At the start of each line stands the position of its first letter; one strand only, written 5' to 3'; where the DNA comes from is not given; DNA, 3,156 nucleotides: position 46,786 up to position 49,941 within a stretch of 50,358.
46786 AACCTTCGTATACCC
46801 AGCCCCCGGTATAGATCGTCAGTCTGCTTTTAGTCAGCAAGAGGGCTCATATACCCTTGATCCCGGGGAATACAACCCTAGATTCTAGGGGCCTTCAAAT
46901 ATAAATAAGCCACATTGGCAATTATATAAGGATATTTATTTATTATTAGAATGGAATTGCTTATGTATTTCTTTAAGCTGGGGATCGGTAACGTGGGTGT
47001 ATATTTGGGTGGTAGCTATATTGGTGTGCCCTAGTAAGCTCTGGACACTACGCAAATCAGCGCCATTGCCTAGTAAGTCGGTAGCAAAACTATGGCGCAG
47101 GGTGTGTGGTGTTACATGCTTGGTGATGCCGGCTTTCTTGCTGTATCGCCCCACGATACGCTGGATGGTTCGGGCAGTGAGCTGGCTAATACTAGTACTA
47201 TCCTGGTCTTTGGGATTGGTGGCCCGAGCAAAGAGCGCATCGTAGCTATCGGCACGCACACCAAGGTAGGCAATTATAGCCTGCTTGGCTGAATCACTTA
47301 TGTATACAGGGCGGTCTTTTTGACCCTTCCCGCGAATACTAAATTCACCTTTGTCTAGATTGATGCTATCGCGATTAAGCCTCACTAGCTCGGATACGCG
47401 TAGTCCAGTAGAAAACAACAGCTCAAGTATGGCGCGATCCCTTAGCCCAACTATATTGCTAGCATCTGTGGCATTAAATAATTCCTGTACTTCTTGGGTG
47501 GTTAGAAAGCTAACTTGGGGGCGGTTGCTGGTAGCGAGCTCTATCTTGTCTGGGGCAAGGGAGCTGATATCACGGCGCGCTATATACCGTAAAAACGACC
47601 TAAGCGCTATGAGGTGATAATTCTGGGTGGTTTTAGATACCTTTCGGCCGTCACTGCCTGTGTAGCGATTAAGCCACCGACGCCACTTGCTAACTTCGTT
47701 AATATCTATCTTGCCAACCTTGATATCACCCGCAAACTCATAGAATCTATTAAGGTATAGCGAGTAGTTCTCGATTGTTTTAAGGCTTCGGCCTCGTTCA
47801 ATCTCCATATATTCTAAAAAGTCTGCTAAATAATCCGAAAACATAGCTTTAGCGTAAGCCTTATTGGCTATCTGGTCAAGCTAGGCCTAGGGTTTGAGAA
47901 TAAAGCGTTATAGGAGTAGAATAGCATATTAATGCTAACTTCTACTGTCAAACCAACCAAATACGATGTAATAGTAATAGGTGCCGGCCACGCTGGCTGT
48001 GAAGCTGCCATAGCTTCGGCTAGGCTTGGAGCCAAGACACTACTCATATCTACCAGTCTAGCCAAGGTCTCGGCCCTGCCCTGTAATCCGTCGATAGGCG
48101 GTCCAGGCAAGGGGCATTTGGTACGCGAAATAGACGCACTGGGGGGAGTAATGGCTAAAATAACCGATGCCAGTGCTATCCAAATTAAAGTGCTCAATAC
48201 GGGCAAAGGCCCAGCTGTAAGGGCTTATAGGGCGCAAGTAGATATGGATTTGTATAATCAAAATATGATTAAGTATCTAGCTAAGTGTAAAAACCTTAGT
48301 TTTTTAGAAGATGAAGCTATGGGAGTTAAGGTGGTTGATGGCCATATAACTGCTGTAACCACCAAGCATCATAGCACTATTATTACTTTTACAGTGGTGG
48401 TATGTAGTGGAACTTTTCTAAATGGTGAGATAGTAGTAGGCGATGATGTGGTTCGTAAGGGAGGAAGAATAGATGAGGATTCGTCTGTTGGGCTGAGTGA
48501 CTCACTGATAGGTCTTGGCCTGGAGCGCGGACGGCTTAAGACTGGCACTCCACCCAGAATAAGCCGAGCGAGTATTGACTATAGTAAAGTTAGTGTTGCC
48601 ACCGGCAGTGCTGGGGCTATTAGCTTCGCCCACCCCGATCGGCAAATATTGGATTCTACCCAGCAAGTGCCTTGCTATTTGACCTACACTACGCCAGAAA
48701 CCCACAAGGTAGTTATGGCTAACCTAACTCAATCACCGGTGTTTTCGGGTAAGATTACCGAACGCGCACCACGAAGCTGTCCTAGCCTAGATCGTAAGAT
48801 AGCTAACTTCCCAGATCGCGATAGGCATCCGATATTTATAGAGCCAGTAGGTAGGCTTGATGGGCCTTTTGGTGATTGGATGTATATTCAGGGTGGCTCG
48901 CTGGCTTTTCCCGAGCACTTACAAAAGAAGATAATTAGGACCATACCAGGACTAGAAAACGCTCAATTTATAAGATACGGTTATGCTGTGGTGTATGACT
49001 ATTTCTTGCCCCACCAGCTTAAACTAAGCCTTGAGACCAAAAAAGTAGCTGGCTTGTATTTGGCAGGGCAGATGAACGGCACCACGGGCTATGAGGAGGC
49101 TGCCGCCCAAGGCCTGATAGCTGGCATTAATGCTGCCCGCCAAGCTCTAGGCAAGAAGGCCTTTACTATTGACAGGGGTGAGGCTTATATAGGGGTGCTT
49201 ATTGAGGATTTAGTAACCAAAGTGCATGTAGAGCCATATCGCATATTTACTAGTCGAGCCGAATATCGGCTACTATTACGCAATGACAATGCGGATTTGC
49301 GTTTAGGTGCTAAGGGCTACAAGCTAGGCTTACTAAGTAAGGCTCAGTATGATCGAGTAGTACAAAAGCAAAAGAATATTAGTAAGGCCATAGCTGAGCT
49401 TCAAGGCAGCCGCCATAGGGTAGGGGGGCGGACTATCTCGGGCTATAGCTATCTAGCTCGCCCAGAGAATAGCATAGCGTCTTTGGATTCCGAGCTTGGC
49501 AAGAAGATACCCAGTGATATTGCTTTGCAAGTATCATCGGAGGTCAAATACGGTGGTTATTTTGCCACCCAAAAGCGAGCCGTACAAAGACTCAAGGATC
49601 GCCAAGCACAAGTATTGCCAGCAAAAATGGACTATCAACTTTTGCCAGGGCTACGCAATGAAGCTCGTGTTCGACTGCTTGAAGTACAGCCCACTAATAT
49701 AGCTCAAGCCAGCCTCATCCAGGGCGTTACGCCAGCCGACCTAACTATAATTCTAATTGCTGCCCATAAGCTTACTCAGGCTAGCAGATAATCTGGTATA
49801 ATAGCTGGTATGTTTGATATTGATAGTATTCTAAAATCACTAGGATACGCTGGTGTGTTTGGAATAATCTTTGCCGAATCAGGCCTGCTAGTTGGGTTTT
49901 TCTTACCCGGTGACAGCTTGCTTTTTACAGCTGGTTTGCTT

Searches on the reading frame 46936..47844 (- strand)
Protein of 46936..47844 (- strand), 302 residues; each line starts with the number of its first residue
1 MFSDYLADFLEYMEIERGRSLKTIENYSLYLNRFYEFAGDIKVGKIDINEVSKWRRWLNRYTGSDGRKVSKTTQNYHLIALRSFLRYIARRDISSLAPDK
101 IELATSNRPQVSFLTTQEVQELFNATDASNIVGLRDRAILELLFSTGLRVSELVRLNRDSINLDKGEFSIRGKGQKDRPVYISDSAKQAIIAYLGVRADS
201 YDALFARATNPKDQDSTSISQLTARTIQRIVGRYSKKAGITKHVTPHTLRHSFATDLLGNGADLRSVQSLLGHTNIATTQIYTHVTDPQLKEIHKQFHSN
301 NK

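Call 5: search_protein_families(library=pfam, proteins=[window:46936-47844:-])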
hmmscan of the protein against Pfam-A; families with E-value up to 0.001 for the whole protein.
window:46936-47844:- (302 aa): 4 families
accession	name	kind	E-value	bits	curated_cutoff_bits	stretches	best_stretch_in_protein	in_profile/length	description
PF00589.27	Phage_integrase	-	1.2e-45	155.8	27.1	1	113-287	2-170/172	Phage integrase family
PF02899.23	Phage_int_SAM_1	-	8e-13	48.9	22.3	1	7-91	2-82/83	Phage integrase, N-terminal SAM-like domain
PF13495.12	Phage_int_SAM_4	-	6.2e-09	36.6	27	1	6-93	2-83/85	Phage integrase, N-terminal SAM-like domain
PF13102.12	Phage_int_SAM_5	-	1.4e-07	32.2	22.3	1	2-96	2-90/98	Phage integrase SAM-like domain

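Call 6: search_protein_families(library=ncbifam, proteins=[window:46936-47844:-])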
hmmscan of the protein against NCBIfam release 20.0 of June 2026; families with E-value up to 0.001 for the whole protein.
window:46936-47844:- (302 aa): 12 families
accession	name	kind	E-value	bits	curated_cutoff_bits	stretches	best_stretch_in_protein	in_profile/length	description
TIGR02225.1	recomb_XerD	equivalog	2.7e-74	250.1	329.6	1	8-300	2-289/290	site-specific tyrosine recombinase XerD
TIGR02224.1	recomb_XerC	equivalog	3e-73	246.8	335.15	1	8-300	2-292/295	tyrosine recombinase XerC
NF001399.0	PRK00283.1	subfamily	4.6e-72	242.8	279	1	5-301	8-299/300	tyrosine recombinase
NF040815.2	recomb_XerA_Arch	equivalog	1.9e-70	237.5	220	1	8-293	2-262/263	site-specific tyrosine recombinase/integron integrase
NF002331.0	PRK01287.1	subfamily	1e-53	182.6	371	1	5-300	29-327/365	site-specific tyrosine recombinase XerC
TIGR02249.1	integrase_gron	subfamily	1.1e-45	156.4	265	2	204-293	217-308/315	integron integrase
NF003462.0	PRK05084.1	equivalog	7.9e-37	126.8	267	1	135-296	196-355/360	tyrosine recombinase XerS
NF011946.0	PRK15417.1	equivalog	7.9e-30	104.2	435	2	204-286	232-316/337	integron integrase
NF007371.0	PRK09871.1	subfamily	1.9e-17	63.4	222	1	112-285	5-174/198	tyrosine-type DNA invertase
NF007370.0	PRK09870.1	subfamily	1e-14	54.7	221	1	110-290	9-184/200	tyrosine-type DNA invertase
NF040693.1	recomb_GmtY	equivalog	1.6e-08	34.2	340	1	221-291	372-438/441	gamma-mobile-trio recombinase GmtY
NF041502.1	integrase_1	equivalog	2.1e-06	26.7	350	1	216-296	292-371/484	site-specific integrase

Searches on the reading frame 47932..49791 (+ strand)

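Call 5: search_protein_families(library=pfam, proteins=[window:47932-49791:+])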
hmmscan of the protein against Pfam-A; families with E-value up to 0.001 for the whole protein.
window:47932-49791:+ (619 aa): 6 families
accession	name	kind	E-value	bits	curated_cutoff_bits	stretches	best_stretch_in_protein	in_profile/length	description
PF01134.28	GIDA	-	1.7e-140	469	22.1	1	12-409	1-391/391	Glucose inhibited division protein A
PF13932.14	SAM_GIDA_C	-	4.1e-17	62.2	27.1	1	553-608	2-57/57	tRNA modifying enzyme MnmG/GidA C-terminal helical bundle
PF12831.13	FAD_oxidored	-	9.6e-07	28.9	27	1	12-42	1-31/416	FAD dependent oxidoreductase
PF21680.2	GIDA_C_1st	-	1e-06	29.9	24.7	1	471-548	2-96/96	tRNA modifying enzyme MnmG/GidA C-terminal helical domain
PF07992.20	Pyr_redox_2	-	2.1e-05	24.5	26.1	1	11-61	1-50/291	Pyridine nucleotide-disulphide oxidoreductase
PF00890.30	FAD_binding_2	-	4.6e-05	23.2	20.4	1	12-42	1-31/414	FAD binding domain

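Call 6: search_protein_families(library=ncbifam, proteins=[window:47932-49791:+])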
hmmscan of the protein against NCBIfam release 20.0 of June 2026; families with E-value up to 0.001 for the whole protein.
window:47932-49791:+ (619 aa): 18 families
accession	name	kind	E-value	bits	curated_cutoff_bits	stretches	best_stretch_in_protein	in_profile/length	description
TIGR00136.1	mnmG_gidA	equivalog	3.5e-211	702.8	524.85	1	11-612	1-613/616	tRNA uridine-5-carboxymethylaminomethyl(34) synthesis enzyme MnmG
NF003739.0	PRK05335.1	equivalog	6.3e-24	84.5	262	1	330-430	289-389/441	methylenetetrahydrofolate--tRNA-(uracil(54)-C(5))-methyltransferase (FADH(2)-oxidizing) TrmFO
TIGR00137.1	gid_trmFO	equivalog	9.5e-22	77.4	428.65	1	331-430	287-386/433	FADH(2)-oxidizing methylenetetrahydrofolate--tRNA-(uracil(54)-C(5))-methyltransferase TrmFO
TIGR02032.1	GG-red-SF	subfamily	1.5e-05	24.9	158.8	1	11-51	1-40/297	geranylgeranyl reductase family protein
NF005866.0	PRK07803.1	equivalog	2.9e-05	22.4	819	1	6-43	4-41/631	fumarate reductase/succinate dehydrogenase flavoprotein subunit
NF053717.1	VnlPnlRedVprA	equivalog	4.3e-05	22.5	600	0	7-40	3-36/481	vinyl phenol reductase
NF005691.0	PRK07494.1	equivalog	4.3e-05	22.2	459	1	6-44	4-42/404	UbiH/UbiF family hydroxylase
NF003585.0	PRK05249.1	equivalog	6e-05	21.8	465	1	8-42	4-38/464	Si-specific NAD(P)(+) transhydrogenase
TIGR01350.1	lipoamide_DH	equivalog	8.3e-05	21.5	408.8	1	10-41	1-32/461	dihydrolipoyl dehydrogenase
TIGR03140.1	AhpF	equivalog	8.7e-05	21.2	502.9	1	9-41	211-243/515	alkyl hydroperoxide reductase subunit F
TIGR02023.1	BchP-ChlP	subfamily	0.00016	20.8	343.3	1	11-86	1-71/388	geranylgeranyl diphosphate reductase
NF041160.1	DGGPL_Thplmales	equivalog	0.00019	20.5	780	1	10-49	3-42/396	digeranylgeranylglycerophospholipid reductase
TIGR01292.1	TRX_reduct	equivalog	0.0005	19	343.45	1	11-42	1-32/300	thioredoxin-disulfide reductase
TIGR03378.1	glycerol3P_GlpB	equivalog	0.00056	19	174.15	0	11-41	1-31/419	anaerobic glycerol-3-phosphate dehydrogenase subunit GlpB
NF004991.0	PRK06370.1-3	subfamily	0.00059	18.5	620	1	9-42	34-67/509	FAD-containing oxidoreductase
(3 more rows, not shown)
